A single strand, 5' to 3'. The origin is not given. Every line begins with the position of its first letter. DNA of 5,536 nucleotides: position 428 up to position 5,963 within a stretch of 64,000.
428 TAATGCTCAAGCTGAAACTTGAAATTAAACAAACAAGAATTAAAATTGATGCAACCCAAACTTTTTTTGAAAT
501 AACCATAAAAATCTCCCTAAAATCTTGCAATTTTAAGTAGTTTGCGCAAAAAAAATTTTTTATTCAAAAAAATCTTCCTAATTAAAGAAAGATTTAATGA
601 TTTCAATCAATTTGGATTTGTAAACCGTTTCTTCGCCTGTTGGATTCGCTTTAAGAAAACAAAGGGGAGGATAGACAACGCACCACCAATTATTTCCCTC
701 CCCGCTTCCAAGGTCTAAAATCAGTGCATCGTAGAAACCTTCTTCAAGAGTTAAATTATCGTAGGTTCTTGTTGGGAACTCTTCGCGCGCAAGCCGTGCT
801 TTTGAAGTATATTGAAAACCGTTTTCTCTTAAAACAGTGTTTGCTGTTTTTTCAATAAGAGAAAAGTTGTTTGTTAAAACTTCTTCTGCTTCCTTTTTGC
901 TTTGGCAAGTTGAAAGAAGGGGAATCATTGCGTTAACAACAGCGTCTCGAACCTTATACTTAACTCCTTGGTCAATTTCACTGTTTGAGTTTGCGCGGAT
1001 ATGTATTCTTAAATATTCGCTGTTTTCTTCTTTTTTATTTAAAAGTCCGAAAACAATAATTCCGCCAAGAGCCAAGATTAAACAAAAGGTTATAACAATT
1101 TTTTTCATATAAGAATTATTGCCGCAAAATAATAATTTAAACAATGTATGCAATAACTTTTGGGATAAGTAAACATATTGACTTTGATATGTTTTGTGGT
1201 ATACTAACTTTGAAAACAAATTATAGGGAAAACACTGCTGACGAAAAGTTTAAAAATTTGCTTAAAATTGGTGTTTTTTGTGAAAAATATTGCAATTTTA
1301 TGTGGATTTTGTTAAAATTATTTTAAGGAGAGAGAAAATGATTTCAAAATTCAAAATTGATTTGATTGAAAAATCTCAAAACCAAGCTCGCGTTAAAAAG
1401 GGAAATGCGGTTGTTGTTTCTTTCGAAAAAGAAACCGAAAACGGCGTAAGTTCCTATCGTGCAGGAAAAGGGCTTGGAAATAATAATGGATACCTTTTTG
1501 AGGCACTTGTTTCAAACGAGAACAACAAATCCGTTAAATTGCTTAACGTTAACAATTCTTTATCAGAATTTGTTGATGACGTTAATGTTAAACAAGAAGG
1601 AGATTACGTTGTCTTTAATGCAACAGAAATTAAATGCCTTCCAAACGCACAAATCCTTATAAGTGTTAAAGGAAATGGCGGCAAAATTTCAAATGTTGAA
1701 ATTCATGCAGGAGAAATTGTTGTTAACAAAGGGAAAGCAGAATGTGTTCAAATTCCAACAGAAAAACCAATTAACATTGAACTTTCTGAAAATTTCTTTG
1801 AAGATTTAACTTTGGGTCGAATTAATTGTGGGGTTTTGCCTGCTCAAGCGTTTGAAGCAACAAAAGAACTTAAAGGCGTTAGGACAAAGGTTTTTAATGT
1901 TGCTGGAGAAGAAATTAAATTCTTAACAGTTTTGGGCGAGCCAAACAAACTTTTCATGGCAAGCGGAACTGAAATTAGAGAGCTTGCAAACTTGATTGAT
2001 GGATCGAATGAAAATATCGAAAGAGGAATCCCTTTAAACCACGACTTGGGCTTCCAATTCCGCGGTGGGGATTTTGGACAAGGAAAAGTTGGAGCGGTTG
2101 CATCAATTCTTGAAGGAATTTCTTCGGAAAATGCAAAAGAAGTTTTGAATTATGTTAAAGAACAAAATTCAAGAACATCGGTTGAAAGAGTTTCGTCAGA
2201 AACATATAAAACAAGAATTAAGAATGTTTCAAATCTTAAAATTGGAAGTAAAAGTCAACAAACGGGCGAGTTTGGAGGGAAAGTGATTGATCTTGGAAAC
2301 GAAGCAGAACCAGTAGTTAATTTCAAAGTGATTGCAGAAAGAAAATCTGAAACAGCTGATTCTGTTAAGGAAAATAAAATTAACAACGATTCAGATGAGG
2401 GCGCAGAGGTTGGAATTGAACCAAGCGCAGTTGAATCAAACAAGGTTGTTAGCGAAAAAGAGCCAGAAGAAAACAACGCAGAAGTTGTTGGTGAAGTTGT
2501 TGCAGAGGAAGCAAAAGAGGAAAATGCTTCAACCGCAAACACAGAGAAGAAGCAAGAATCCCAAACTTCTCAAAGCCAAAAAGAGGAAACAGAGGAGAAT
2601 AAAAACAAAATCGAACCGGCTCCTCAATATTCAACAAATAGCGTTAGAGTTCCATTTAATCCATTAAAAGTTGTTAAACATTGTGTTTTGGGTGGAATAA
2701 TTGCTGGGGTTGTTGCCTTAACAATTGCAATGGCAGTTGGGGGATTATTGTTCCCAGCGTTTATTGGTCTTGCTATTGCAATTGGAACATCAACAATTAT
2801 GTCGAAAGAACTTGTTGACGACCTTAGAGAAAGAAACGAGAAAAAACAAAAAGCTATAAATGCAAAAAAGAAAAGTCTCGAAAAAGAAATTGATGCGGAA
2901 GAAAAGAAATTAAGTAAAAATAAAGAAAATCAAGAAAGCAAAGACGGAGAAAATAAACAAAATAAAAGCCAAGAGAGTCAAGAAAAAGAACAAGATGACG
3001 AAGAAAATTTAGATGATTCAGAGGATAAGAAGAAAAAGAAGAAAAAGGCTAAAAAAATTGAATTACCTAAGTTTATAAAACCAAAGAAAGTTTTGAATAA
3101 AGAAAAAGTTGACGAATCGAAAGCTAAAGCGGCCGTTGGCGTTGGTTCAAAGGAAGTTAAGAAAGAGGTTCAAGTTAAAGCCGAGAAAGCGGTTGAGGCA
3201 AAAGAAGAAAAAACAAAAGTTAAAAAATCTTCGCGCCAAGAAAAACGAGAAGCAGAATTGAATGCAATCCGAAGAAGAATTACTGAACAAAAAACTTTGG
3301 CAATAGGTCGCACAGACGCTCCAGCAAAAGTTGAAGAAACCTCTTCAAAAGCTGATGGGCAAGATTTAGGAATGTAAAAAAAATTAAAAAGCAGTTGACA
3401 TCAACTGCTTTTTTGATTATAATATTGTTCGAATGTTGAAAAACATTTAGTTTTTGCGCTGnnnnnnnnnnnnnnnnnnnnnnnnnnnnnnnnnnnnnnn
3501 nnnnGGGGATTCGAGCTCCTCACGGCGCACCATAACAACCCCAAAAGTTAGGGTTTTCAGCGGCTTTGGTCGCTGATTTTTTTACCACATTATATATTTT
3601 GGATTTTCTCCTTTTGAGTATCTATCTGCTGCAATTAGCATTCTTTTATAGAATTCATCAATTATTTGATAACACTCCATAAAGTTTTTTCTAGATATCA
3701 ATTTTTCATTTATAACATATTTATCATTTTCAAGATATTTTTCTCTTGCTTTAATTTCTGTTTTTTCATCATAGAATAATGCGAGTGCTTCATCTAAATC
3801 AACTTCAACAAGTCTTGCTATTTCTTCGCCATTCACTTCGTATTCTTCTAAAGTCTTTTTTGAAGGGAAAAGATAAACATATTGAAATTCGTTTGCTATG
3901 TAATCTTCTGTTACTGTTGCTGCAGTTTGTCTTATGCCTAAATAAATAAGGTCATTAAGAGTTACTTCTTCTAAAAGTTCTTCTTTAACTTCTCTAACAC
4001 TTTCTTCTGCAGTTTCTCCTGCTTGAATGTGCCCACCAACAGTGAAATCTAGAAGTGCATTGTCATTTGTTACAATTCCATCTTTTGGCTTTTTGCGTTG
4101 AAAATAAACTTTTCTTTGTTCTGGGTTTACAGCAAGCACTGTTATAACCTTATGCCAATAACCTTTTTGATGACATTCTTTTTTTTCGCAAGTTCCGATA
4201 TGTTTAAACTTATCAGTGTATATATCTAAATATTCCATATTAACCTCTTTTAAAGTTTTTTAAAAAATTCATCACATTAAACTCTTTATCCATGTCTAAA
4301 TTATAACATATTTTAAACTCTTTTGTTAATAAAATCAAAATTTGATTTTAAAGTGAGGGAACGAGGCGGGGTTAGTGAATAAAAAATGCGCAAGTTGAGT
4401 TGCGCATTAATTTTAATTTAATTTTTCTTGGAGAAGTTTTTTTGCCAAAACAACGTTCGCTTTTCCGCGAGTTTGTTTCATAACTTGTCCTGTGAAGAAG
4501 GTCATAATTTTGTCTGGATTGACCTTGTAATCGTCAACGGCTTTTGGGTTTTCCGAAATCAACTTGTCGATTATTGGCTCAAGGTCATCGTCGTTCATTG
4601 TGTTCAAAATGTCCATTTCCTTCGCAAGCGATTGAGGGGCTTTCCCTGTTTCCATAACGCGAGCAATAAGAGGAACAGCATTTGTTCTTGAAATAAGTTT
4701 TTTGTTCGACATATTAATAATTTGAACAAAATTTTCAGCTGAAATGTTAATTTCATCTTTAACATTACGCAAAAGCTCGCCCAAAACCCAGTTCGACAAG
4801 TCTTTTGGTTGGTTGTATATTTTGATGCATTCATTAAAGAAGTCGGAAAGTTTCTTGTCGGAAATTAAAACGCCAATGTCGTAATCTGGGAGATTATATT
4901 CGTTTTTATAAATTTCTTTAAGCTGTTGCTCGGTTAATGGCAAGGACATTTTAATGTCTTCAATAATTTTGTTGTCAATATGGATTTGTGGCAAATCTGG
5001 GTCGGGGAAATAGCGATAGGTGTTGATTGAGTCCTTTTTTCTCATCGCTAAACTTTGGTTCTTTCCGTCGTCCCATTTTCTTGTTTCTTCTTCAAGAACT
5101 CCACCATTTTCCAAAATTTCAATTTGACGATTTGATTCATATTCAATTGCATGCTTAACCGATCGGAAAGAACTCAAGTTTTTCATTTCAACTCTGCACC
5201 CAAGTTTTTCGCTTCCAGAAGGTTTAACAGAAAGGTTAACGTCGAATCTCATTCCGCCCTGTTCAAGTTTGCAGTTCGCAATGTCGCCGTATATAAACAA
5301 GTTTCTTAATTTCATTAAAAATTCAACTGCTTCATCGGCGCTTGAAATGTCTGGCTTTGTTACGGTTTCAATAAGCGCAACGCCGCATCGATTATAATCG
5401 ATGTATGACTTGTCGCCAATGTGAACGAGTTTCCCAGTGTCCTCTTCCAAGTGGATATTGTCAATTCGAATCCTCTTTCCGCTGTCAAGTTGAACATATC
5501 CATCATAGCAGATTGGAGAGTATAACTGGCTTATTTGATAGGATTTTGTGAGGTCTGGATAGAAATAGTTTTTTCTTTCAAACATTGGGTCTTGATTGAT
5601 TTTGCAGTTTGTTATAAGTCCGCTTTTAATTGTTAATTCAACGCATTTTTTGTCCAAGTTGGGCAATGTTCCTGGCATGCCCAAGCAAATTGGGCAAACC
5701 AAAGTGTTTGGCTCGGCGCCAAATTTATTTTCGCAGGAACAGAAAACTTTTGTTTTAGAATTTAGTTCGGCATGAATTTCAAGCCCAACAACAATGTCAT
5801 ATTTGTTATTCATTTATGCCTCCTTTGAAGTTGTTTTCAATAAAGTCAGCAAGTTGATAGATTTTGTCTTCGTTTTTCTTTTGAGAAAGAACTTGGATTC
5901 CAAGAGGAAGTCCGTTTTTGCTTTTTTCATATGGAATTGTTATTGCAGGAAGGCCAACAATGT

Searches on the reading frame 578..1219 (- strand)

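Call 81: search_protein_families(library=pfam, proteins=[window:578-1219:-])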
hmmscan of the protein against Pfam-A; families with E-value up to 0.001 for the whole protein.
window:578-1219:- (213 aa): 1 family
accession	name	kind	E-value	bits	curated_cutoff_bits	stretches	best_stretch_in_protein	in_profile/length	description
PF09551.15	Spore_II_R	-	2.1e-43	148.3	25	1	67-191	2-126/128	Stage II sporulation protein R (spore_II_R)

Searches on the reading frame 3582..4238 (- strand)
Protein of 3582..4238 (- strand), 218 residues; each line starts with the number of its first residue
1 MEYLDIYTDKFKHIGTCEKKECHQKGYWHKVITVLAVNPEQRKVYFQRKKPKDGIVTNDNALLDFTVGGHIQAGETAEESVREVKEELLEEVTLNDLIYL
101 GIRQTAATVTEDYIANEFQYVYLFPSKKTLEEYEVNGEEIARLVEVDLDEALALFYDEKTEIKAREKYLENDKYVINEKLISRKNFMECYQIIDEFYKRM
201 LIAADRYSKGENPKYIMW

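Call 81: search_protein_families(library=pfam, proteins=[window:3582-4238:-])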
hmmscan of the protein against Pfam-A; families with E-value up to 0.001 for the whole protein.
window:3582-4238:- (218 aa): 1 family
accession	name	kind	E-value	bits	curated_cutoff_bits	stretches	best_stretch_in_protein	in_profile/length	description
PF00293.34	NUDIX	-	4.7e-09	36.8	21.1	1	30-154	4-122/134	NUDIX domain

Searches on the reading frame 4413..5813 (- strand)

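Call 81: search_protein_families(library=pfam, proteins=[window:4413-5813:-])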
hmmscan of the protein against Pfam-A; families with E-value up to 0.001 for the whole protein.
window:4413-5813:- (466 aa): 2 families
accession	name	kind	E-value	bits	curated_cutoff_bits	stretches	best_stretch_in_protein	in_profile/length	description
PF02934.20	GatB_N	-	1.8e-109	365.7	23.4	1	7-285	1-277/277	GatB/GatE catalytic domain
PF02637.23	GatB_Yqey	-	2.3e-33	115.6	27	1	324-465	1-148/148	GatB domain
